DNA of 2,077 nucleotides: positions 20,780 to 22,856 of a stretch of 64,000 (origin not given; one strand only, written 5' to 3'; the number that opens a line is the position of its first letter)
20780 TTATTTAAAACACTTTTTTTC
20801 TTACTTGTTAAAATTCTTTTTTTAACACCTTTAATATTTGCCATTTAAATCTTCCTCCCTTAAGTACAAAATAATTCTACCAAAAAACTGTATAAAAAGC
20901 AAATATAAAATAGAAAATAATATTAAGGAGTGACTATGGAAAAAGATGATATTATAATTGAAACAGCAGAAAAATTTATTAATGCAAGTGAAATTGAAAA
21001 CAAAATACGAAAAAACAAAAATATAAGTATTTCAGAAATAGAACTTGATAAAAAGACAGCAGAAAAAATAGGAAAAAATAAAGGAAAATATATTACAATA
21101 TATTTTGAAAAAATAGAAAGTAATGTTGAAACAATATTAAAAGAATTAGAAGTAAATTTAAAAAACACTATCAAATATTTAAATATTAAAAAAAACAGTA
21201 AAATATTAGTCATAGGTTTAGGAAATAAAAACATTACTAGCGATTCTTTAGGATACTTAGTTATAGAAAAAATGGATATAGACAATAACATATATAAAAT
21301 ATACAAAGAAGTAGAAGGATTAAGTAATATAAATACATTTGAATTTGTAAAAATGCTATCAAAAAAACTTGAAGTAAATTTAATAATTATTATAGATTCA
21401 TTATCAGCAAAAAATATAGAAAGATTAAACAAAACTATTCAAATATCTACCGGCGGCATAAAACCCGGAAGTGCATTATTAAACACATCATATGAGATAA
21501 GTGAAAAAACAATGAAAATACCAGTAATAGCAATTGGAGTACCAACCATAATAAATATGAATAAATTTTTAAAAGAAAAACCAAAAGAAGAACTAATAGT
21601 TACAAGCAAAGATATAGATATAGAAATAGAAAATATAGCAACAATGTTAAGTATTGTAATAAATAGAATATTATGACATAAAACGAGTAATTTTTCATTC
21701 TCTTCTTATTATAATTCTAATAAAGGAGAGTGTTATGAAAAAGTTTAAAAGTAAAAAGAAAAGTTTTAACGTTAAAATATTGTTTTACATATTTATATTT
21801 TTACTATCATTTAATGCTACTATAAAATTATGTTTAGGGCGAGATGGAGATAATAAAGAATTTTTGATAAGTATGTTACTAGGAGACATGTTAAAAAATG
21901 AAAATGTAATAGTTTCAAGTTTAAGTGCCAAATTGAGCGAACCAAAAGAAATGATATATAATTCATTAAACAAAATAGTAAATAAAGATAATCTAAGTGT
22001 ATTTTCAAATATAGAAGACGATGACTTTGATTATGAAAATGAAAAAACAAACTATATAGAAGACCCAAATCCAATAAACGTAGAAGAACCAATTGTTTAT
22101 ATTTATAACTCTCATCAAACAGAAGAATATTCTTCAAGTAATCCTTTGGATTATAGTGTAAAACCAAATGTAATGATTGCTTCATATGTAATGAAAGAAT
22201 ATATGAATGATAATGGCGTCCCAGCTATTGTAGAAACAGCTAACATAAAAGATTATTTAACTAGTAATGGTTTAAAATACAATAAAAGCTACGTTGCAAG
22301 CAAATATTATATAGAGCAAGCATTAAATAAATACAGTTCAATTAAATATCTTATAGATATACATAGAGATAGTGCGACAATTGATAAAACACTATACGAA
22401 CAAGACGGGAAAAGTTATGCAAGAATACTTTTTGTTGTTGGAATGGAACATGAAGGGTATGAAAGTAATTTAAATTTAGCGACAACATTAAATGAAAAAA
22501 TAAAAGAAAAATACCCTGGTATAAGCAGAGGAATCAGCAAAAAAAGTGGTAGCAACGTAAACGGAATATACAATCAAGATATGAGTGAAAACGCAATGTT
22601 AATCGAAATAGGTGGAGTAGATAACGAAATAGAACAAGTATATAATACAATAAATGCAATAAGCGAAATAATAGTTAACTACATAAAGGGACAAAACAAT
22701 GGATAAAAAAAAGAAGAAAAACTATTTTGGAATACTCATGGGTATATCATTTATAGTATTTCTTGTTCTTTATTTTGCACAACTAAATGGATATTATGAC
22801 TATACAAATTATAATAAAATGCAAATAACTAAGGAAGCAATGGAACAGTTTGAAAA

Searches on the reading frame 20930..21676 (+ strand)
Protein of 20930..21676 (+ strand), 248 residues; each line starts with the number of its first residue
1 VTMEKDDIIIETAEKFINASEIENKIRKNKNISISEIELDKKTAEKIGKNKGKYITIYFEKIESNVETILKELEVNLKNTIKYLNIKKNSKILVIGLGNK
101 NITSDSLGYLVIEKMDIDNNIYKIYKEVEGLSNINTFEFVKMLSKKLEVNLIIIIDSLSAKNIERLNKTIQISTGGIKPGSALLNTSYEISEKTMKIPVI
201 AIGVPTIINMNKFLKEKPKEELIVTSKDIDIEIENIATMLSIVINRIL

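Call 34: search_protein_families(library=ncbifam, proteins=[window:20930-21676:+], max_evalue=0.00001)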
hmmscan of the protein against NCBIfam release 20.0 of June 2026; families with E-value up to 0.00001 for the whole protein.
window:20930-21676:+ (248 aa): 1 family
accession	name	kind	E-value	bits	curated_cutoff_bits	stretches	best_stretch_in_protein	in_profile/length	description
TIGR01441.2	GPR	equivalog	4e-54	183.7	120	1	3-214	6-232/306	GPR endopeptidase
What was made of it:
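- On Alpha/beta- and gamma-type SASP: GPR itself is encoded in the window at 20937-21676 (call 34).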

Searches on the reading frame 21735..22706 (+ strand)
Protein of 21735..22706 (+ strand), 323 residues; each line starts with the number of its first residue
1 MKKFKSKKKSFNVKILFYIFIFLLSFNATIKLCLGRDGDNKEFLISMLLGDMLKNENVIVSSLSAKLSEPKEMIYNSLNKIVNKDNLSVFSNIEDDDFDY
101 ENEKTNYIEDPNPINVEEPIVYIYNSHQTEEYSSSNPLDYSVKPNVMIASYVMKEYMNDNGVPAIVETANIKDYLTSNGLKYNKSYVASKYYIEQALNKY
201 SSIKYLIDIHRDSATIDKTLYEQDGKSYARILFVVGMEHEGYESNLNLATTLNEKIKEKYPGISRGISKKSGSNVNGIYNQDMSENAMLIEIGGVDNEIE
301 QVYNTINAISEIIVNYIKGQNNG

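Call 34: search_protein_families(library=ncbifam, proteins=[window:21735-22706:+], max_evalue=0.00001)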
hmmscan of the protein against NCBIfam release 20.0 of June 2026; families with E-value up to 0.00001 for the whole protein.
window:21735-22706:+ (323 aa): 1 family
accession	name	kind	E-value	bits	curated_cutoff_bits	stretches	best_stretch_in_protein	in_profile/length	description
TIGR02867.1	spore_II_P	subfamily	9.8e-50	169.2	123.15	1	121-318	1-196/196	stage II sporulation protein P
